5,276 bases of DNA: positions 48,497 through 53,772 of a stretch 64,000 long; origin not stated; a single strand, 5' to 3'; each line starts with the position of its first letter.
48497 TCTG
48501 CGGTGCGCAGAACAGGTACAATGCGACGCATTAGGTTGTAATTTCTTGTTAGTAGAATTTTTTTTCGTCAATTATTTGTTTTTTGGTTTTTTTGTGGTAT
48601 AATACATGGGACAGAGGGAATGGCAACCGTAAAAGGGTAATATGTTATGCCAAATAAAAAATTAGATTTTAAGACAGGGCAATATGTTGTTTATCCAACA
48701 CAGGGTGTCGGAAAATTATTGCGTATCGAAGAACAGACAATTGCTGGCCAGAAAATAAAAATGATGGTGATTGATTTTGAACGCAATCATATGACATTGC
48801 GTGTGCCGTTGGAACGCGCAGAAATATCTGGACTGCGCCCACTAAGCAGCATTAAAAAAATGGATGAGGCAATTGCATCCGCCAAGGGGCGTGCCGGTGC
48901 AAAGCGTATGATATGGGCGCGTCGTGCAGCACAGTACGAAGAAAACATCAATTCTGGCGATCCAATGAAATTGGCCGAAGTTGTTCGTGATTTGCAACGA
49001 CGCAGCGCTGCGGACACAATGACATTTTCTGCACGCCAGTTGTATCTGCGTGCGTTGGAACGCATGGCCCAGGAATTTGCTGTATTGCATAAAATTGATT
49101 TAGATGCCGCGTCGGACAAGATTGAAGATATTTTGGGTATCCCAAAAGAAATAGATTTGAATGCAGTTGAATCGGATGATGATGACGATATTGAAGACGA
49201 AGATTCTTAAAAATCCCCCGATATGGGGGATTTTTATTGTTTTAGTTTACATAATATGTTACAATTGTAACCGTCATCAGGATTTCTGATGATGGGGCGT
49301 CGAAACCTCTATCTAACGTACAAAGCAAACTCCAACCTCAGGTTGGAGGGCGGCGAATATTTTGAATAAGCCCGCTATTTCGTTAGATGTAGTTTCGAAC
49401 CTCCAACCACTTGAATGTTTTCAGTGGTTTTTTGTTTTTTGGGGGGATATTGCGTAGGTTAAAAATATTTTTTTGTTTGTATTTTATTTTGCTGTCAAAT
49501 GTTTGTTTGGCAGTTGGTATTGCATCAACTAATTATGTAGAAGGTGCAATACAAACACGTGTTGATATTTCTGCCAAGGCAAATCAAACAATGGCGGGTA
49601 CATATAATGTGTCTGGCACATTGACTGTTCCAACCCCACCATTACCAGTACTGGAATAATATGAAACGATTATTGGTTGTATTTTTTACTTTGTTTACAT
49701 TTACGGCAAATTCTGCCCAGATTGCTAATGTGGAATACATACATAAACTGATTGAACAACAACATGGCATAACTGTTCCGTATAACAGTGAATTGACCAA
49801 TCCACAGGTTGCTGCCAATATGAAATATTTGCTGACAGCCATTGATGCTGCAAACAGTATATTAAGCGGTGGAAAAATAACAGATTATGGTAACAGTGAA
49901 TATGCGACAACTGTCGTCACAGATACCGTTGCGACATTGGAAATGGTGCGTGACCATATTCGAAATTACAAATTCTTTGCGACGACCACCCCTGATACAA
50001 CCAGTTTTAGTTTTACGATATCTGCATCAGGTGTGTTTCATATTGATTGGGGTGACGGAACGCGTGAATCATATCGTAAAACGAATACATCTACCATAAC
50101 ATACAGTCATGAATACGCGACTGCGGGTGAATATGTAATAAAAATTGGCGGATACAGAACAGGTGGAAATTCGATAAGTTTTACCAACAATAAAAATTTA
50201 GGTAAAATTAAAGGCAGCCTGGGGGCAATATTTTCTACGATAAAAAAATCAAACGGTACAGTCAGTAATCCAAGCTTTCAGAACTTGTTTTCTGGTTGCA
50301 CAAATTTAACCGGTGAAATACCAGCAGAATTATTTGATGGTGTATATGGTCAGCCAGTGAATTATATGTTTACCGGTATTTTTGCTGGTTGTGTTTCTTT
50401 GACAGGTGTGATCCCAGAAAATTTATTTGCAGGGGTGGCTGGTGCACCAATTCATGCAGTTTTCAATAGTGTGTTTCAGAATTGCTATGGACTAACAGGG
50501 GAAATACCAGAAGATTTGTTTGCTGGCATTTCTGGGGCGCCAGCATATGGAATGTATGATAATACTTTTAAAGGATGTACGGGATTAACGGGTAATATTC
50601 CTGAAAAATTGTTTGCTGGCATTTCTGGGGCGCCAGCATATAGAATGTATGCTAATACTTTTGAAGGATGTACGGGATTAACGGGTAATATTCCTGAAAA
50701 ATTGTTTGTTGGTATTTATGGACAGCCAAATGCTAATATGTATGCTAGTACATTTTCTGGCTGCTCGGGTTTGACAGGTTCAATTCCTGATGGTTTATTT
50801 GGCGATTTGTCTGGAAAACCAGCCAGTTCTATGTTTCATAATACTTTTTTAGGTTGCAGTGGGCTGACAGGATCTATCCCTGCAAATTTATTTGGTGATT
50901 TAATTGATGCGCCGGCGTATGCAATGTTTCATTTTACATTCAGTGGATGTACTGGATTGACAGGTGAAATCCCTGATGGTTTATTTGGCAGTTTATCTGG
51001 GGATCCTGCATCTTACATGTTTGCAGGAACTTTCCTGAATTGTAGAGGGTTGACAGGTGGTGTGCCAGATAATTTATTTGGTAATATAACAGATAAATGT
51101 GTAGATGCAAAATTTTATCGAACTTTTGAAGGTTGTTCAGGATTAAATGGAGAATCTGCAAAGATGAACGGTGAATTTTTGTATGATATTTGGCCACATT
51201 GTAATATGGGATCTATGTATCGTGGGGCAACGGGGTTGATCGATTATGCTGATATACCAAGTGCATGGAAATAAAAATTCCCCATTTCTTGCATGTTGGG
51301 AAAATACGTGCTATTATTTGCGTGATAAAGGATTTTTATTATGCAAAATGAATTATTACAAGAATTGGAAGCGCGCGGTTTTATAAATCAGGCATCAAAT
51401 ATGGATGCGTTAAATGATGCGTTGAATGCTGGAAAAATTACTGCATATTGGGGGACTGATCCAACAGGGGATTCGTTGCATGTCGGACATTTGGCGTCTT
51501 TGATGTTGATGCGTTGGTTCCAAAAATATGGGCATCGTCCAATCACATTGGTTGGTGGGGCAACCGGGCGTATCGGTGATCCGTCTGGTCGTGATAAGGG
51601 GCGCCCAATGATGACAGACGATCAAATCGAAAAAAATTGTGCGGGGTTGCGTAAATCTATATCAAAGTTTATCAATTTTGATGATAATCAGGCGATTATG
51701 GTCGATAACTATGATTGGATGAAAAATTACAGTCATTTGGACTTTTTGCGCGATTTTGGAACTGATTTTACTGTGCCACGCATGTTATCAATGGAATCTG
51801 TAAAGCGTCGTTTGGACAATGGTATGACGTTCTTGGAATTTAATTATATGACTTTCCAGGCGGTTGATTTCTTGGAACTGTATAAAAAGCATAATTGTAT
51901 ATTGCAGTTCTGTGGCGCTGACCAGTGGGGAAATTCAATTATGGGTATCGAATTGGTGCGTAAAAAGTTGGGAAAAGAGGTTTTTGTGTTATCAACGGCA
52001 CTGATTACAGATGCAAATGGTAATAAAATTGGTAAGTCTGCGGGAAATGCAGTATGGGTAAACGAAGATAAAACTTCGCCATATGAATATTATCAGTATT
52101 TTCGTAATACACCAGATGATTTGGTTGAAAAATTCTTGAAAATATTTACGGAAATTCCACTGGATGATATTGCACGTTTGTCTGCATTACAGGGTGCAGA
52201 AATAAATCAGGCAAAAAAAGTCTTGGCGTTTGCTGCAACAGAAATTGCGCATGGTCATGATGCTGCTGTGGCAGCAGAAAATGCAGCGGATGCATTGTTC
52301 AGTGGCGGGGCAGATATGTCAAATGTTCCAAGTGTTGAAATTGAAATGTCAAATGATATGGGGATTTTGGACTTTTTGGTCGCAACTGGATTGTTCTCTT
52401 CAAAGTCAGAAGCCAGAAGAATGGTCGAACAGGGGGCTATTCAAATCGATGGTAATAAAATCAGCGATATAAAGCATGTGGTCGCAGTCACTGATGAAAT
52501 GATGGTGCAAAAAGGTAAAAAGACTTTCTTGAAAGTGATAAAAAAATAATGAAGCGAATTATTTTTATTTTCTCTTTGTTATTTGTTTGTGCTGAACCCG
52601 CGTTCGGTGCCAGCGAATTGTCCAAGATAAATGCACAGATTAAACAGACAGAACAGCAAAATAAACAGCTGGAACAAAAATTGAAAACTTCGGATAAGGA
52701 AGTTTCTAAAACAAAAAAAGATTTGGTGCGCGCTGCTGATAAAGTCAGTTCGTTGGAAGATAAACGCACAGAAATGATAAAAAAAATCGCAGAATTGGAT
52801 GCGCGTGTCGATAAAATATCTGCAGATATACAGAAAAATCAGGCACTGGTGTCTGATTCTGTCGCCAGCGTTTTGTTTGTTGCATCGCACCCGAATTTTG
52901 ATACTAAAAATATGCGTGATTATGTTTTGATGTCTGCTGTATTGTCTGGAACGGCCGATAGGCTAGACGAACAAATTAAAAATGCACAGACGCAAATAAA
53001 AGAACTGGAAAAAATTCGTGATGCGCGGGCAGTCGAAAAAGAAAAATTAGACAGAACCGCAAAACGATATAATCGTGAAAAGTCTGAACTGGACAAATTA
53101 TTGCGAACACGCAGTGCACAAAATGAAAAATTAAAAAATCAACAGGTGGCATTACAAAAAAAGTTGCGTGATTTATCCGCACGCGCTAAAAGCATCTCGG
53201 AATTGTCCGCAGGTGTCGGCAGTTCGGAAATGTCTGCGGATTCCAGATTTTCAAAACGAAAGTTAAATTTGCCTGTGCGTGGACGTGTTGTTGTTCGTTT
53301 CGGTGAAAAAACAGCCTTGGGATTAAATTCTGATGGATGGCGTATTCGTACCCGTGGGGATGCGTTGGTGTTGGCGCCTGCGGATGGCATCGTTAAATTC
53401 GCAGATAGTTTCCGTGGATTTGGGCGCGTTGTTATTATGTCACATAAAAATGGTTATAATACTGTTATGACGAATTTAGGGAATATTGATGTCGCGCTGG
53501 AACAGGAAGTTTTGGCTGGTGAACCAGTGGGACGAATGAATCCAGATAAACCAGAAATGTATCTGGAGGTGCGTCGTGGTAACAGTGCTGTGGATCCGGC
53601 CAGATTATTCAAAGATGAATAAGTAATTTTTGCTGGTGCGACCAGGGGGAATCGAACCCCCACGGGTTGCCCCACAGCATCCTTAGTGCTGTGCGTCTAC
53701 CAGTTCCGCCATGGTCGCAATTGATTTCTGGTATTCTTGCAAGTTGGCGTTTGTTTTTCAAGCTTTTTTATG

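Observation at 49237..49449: Unrecognised ~165-nt structured leader/sRNA with three mutually exclusive helices, present twice upstream of LRR surface-protein loci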

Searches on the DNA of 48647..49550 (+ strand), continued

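Call 69: search_rna_families(sources=[L006, L008, L014, L023, L033, L042, L043, L001, L039, L057], threshold=gathering)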
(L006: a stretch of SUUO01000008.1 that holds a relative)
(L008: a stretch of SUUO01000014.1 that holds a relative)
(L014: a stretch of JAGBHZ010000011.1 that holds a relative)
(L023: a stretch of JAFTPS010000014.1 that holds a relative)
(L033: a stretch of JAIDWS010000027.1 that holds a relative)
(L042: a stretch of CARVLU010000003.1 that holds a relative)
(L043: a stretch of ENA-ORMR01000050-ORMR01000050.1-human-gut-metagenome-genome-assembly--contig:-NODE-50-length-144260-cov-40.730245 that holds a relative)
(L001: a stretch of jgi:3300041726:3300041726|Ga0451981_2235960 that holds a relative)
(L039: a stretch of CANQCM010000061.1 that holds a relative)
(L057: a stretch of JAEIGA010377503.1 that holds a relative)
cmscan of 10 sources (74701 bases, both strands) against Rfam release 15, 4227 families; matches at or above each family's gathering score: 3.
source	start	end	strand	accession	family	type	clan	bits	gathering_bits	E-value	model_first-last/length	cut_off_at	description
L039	3001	3074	+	RF00005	tRNA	Gene; tRNA;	CL00001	68.2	29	1.1e-12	1-71/71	no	tRNA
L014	6517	6590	+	RF00005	tRNA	Gene; tRNA;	CL00001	66.3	29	3.7e-12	1-71/71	no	tRNA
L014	1750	1820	+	RF00005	tRNA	Gene; tRNA;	CL00001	59.9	29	2.2e-10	1-71/71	no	tRNA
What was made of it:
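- On Any Rfam 15 family (4227 models, including T-box, c-di-GMP-I/II, tmRNA and 6S): Ten loci with type A, B and C homologs: only tRNAs (call 69).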

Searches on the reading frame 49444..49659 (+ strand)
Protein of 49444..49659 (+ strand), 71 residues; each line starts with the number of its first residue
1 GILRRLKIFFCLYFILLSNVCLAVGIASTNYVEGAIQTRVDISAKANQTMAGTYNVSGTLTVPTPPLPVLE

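Call 9: search_protein_families(library=pfam, proteins=[window:49444-49659:+], max_evalue=0.01)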
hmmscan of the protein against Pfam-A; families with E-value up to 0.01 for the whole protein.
window:49444-49659:+ (71 aa): 0 families

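Call 71: search_protein_families(library=ncbifam, proteins=[window:49453-49659:+], max_evalue=0.01)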
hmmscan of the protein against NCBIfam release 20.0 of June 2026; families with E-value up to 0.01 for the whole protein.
window:49453-49659:+ (68 aa): 0 families

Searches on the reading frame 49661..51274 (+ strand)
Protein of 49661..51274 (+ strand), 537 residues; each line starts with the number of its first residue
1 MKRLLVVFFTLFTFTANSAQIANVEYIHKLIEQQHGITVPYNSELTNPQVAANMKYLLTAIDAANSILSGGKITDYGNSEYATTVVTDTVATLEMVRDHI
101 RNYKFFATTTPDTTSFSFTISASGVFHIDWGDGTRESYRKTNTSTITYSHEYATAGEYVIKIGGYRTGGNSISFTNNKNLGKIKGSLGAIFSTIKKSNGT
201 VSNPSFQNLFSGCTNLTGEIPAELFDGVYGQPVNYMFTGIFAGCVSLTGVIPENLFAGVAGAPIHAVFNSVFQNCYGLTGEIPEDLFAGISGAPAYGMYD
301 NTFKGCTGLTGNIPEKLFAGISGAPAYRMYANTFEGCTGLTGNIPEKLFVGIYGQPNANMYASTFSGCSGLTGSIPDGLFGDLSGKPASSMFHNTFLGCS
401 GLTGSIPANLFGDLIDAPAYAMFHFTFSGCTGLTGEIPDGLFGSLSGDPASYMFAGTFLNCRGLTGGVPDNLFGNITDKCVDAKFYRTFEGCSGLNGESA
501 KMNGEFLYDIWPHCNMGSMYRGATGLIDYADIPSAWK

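Call 9: search_protein_families(library=pfam, proteins=[window:49661-51274:+], max_evalue=0.01)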
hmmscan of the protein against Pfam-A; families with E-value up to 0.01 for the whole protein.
window:49661-51274:+ (537 aa): 0 families

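Call 52: search_protein_families(library=pfam, proteins=[window:49661-51274:+], max_evalue=0.1)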
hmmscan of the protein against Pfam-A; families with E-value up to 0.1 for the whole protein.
window:49661-51274:+ (537 aa): 0 families

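Call 71: search_protein_families(library=ncbifam, proteins=[window:49661-51274:+], max_evalue=0.01)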
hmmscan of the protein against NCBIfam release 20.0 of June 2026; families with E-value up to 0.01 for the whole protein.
window:49661-51274:+ (537 aa): 1 family
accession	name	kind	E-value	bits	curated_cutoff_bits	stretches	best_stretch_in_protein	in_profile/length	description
NF058578.1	CPR_pilus_PamR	equivalog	3.1e-05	23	300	1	126-163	183-221/297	pilus system RbmA-like protein PamR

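Call 72: search_solved_structures(query=window:49661-51274:+, max_evalue=1)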
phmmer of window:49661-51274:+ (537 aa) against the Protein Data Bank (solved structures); distinct sequences matched with E-value up to 1: 0.
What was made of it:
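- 49450..51274 (+): Genes presumably controlled by W1: a 69-aa secreted ORF (49450-49659; SD GGGGGG 49441-46) and a 537-aa protein with a signal peptide and 31-residue repeats (49661-51274). No Pfam, NCBIfam or PDB match (calls 9, 52, 71, 72).
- Tried and rejected: Pfam, NCBIfam and PDB sequence searches of the downstream proteins found nothing significant (calls 52, 71, 72).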

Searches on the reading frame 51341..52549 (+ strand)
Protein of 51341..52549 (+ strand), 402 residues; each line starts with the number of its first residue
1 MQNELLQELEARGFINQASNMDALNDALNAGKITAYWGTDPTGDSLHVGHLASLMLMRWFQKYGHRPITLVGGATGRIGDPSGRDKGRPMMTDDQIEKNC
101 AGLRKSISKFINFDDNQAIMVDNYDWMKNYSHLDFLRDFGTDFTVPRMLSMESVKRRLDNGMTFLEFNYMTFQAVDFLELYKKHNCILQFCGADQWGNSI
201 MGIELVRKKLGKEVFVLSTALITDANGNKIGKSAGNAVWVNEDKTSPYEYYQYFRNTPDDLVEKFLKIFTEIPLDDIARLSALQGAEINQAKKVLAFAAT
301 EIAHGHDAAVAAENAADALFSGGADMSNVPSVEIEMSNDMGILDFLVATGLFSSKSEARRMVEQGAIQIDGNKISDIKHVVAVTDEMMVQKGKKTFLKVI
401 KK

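Call 9: search_protein_families(library=pfam, proteins=[window:51341-52549:+], max_evalue=0.01)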
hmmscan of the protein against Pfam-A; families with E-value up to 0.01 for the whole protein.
window:51341-52549:+ (402 aa): 3 families
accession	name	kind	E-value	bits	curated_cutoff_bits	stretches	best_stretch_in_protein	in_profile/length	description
PF00579.31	tRNA-synt_1b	-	3.2e-71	240.5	21.1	1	30-320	3-291/292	tRNA synthetases class I (W and Y)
PF22421.1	SYY_C-terminal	-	5.3e-15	55.5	27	1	326-397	6-81/83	Tyrosine--tRNA ligase SYY-like C-terminal domain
PF01479.30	S4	-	7.3e-09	35.7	22.8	1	342-386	3-47/48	S4 domain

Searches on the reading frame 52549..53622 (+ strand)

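Call 9: search_protein_families(library=pfam, proteins=[window:52549-53622:+], max_evalue=0.01)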
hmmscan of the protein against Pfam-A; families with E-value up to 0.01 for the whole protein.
window:52549-53622:+ (357 aa): 12 families
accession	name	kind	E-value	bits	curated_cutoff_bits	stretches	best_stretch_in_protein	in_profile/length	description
PF01551.29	Peptidase_M23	-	9.9e-16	58.2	28.7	1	262-350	4-96/96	Peptidase family M23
PF20492.3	ERM_helical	-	2.3e-05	24.9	40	0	33-95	3-65/120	Ezrin/radixin/moesin, alpha-helical domain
PF11932.13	DUF3450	-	4.1e-05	23.4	32.6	0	10-98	5-92/241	Protein of unknown function (DUF3450)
PF25450.1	Rab11-FIP3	-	9.2e-05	23.2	31.9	0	32-90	50-108/125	Rab11-FIP3-like domain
PF06009.19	Laminin_II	-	0.00047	20.6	33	1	23-103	18-101/138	Laminin Domain II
PF13851.11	GAS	-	0.0013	18.6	32.3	0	138-210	58-126/200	Growth-arrest specific micro-tubule binding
PF19220.6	Rod_CreS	-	0.0018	17.8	100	0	25-100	79-168/359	Crescentin, rod domain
PF08614.16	ATG16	-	0.004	17.8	33.7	0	28-98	73-143/200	Autophagy protein 16 (ATG16)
PF13863.11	DUF4200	-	0.0042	17.9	29.7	1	27-102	29-104/119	Domain of unknown function (DUF4200)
PF05278.17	PEARLI-4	-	0.0061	16.7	29.9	1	26-90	162-226/234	Arabidopsis phospholipase-like protein (PEARLI 4)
PF03961.19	FapA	-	0.0067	16.5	31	0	23-97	157-229/272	Flagellar Assembly Protein A beta solenoid domain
PF14282.11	FlxA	-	0.0087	16.6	26.3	0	136-166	19-49/101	FlxA-like protein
